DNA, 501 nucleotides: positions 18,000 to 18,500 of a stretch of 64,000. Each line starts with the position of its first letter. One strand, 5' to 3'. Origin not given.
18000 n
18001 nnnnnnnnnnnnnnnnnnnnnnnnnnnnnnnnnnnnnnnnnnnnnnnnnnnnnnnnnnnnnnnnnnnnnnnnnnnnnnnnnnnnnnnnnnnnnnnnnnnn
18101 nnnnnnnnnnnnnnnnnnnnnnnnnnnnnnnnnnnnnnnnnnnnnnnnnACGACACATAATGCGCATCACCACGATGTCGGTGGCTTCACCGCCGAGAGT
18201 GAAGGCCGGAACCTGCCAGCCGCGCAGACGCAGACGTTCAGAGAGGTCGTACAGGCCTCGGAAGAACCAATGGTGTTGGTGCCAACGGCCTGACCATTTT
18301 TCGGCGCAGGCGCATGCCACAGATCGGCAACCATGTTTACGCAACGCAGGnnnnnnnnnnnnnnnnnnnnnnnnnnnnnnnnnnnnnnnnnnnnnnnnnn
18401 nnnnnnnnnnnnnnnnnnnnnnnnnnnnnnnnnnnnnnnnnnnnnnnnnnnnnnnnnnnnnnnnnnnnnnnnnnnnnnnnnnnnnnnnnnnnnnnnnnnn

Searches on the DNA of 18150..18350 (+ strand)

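Call 55: search_dna_similar(query=window:18150-18350:+, collection=ecoli_genomes, mode=near, max_rows=12)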
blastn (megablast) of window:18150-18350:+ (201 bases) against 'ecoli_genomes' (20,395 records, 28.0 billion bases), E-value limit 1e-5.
Records with a match: 5430; places in all: 21628; records where one place covers at least 80% of the query: 9.
Genomes with a match: 5425 of 5426; with a place that covers at least 80% of the query: 9. Places per genome that has any: lowest 2, median 4, highest 6. On chromosomes: 21618 places; on plasmids: 10.
Best place of each record, by identity: >=99% 5206; 95-99% 223; 80-90% 1.
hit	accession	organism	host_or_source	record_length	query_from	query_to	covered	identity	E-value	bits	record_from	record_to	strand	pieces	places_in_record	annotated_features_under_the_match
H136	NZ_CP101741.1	Escherichia coli strain FY26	avian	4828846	1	201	100%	99.0%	1e-45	373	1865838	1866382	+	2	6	glutamate decarboxylase (x2)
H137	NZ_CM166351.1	Escherichia coli strain CH4790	Homo sapiens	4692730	1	201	100%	99.0%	1e-45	373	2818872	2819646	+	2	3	pyridoxal-dependent decarboxylase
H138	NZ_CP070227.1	Escherichia coli strain JA0072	not applicable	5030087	1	200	100%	99.5%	3e-47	376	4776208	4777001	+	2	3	glutamate decarboxylase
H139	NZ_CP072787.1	Escherichia coli strain NC101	Murine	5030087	1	200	100%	99.5%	3e-47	376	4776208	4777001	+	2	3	glutamate decarboxylase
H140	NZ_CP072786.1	Escherichia coli strain JA0257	not applicable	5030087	1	200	100%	99.5%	3e-47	376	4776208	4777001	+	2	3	glutamate decarboxylase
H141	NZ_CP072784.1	Escherichia coli strain JA0266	not applicable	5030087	1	200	100%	99.5%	3e-47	376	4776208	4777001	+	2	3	glutamate decarboxylase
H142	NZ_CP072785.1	Escherichia coli strain JA0265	not applicable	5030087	1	200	100%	99.5%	3e-47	376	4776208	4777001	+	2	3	glutamate decarboxylase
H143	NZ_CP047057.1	Escherichia coli NC101 strain NC101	Mus musculus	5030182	1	200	100%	99.5%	3e-47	376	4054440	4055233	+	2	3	glutamate decarboxylase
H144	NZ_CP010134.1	Escherichia coli strain D1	dog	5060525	1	201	100%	88.1%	2e-53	217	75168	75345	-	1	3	pyridoxal-dependent decarboxylase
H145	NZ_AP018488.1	Escherichia coli O157:H7 strain PV15-279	Homo sapiens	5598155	1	106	53%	100.0%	3e-47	196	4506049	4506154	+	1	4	gadA: glutamate decarboxylase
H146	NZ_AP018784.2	Escherichia coli strain SK1144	-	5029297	1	106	53%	100.0%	3e-47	196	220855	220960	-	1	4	gadA: glutamate decarboxylase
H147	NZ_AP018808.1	Escherichia coli strain E2865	Bos taurus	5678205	1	106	53%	100.0%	3e-47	196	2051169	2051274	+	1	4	gadB: glutamate decarboxylase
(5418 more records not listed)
